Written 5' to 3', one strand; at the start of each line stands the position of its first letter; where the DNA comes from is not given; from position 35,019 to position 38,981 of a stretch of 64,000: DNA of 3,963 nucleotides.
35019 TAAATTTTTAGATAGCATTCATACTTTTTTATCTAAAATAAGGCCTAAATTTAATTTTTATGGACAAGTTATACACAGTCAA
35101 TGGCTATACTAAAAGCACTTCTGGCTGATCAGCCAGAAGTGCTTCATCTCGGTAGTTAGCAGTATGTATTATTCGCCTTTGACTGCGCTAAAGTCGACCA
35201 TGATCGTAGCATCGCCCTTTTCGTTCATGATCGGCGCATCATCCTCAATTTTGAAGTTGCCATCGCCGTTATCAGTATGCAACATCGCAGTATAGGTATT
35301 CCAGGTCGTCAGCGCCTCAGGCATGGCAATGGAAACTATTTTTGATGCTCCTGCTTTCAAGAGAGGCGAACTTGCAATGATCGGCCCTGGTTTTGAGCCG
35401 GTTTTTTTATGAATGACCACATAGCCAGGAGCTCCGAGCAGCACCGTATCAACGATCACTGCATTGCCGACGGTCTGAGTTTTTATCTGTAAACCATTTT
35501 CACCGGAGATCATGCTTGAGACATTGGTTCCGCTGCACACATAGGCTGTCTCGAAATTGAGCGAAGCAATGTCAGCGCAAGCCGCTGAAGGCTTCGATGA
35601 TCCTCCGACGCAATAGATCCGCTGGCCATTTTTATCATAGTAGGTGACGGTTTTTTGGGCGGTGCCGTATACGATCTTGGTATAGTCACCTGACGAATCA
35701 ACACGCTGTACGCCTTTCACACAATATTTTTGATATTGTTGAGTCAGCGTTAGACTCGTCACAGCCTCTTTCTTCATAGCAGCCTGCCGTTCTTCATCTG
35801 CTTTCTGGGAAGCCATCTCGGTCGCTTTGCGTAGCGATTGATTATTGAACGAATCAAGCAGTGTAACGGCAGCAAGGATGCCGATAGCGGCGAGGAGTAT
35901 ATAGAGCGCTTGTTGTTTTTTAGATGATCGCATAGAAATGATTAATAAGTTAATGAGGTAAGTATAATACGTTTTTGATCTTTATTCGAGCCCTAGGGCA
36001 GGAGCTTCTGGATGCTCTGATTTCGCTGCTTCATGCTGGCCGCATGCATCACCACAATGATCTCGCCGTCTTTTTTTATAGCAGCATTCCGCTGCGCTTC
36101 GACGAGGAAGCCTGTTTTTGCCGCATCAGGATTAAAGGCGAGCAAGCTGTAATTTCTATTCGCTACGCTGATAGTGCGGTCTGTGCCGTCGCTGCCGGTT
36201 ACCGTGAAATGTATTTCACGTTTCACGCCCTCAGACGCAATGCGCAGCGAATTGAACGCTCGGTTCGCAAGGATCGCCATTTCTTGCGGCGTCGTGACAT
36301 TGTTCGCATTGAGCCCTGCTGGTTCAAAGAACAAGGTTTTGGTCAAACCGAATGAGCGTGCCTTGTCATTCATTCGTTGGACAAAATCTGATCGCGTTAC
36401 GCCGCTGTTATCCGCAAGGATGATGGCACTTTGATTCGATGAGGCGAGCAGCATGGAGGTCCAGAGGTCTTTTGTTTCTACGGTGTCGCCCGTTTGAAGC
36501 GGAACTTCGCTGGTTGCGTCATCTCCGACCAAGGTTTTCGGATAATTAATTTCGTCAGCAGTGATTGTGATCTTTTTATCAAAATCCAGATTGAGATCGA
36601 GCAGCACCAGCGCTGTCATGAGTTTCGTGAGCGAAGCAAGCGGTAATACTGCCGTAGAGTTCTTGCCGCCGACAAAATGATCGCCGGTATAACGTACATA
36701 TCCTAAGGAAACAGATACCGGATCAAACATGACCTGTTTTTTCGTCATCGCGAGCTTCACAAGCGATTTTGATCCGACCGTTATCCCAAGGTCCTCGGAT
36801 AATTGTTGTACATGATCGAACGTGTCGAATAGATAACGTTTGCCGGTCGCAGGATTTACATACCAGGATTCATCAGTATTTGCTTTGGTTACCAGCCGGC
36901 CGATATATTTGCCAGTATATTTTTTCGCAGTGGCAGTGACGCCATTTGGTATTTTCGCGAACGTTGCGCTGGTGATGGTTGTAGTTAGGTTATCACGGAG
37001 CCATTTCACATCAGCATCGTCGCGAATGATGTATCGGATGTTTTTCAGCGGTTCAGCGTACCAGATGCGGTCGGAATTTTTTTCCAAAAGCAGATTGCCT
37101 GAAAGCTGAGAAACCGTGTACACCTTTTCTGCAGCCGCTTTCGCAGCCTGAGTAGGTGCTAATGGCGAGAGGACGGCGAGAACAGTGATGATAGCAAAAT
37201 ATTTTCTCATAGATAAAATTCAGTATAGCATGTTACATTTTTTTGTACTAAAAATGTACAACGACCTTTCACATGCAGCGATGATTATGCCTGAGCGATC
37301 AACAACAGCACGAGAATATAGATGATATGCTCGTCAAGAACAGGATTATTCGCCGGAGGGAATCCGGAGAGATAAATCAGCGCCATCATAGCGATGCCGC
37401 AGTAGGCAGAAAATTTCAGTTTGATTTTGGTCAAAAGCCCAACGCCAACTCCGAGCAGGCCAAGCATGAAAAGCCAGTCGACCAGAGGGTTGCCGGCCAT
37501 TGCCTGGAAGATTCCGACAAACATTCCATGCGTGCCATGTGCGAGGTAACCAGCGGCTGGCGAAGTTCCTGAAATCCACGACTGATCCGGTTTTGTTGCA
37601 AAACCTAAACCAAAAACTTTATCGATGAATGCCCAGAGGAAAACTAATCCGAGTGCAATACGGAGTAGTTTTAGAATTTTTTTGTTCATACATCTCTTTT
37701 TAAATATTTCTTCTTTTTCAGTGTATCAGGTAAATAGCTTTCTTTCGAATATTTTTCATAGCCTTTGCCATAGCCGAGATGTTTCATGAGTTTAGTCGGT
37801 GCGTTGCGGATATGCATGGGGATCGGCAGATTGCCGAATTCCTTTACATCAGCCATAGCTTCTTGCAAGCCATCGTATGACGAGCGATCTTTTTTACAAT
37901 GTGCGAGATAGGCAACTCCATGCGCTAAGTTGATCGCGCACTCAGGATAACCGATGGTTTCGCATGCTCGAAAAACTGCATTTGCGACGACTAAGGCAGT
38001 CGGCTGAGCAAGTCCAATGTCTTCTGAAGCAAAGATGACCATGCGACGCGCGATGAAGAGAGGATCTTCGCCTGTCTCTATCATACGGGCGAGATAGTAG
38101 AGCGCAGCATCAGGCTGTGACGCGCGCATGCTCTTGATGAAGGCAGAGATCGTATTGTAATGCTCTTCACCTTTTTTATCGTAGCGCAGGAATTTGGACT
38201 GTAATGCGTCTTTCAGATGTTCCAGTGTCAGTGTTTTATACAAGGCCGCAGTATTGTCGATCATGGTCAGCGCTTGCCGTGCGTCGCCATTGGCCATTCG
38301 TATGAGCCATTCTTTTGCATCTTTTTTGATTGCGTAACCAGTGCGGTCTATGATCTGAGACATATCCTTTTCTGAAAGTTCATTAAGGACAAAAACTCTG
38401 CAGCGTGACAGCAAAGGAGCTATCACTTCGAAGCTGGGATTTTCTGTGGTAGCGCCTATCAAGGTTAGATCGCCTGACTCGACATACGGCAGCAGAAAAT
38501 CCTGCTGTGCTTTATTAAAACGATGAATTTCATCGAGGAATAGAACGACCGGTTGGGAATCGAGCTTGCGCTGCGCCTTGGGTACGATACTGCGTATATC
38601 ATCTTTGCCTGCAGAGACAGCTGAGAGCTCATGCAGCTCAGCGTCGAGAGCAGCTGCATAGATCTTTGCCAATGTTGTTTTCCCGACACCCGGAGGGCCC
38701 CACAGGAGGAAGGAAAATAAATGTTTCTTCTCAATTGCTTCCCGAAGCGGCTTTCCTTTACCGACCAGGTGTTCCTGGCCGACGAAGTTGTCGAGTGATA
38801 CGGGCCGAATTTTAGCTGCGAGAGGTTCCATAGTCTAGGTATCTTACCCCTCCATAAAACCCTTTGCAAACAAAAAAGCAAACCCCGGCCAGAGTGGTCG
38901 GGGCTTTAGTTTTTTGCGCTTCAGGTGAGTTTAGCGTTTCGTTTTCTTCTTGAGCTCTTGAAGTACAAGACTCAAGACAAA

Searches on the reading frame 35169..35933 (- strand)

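Call 16: search_protein_families(library=pfam, proteins=[window:35169-35933:-], max_evalue=0.001)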
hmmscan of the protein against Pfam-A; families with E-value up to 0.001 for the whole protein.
window:35169-35933:- (254 aa): 1 family
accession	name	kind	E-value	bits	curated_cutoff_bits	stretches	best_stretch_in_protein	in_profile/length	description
PF23951.1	DUF7282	-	6.7e-17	62.1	27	1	149-244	4-106/112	Domain of unknown function (DUF7282)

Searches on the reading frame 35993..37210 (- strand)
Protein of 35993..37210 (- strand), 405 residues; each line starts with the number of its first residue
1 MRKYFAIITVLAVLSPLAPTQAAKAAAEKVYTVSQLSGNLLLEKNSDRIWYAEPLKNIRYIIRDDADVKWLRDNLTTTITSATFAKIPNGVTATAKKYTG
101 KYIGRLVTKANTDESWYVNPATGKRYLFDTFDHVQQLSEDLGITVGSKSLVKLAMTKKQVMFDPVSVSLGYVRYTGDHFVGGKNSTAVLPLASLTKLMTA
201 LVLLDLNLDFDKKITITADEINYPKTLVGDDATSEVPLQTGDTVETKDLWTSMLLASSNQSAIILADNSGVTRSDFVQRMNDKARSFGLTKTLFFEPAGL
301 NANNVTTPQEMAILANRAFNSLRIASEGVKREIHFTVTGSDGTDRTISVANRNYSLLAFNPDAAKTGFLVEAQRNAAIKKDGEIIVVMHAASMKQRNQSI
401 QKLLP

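Call 16: search_protein_families(library=pfam, proteins=[window:35993-37210:-], max_evalue=0.001)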
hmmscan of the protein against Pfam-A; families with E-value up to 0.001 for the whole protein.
window:35993-37210:- (405 aa): 2 families
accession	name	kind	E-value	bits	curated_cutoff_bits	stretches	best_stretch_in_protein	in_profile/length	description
PF00768.25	Peptidase_S11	-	2.3e-31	109.5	27.6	1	182-389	28-236/239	D-alanyl-D-alanine carboxypeptidase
PF13354.11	Beta-lactamase2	-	3.7e-06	26.9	22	1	182-315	14-143/214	Beta-lactamase enzyme family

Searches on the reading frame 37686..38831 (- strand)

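Call 16: search_protein_families(library=pfam, proteins=[window:37686-38831:-], max_evalue=0.001)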
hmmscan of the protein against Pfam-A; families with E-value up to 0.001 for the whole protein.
window:37686-38831:- (381 aa): 12 families
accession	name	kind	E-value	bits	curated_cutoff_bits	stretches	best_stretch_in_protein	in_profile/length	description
PF12002.13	MgsA_C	-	4.1e-52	176.9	27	1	238-378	2-149/167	MgsA AAA+ ATPase C terminal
PF16193.11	AAA_assoc_2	-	2.9e-23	82.4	34.3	1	166-236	5-81/81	AAA C-terminal domain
PF00004.35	AAA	-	9.8e-17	62.1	21.2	1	42-148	2-127/131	ATPase family associated with various cellular activities (AAA)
PF05496.18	RuvB_N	-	1.4e-15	57.9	27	1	8-125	1-116/159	Holliday junction DNA helicase RuvB P-loop domain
PF07728.20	AAA_5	-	8.5e-08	32.7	22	1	41-130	2-103/139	AAA domain (dynein-related subfamily)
PF13191.12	AAA_16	-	1e-06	29.8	32.6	0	38-65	24-51/167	AAA ATPase domain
PF13401.12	AAA_22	-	4e-06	27.6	27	0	42-90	9-58/130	AAA domain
PF01078.27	Mg_chelatase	-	4.7e-05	23.3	20.3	0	40-63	24-47/207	Magnesium chelatase, subunit ChlI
PF13173.12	AAA_14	-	5.1e-05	23.7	27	1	42-131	6-102/129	AAA domain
PF00158.32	Sigma54_activat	-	8.9e-05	22.7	20.2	0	96-132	96-132/168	Sigma-54 interaction domain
PF07724.20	AAA_2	-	0.0001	22.8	27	0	37-123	2-105/166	AAA domain (Cdc48 subfamily)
PF20720.3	nSTAND3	-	0.00058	20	27.2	0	41-84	20-62/155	Novel STAND NTPase 3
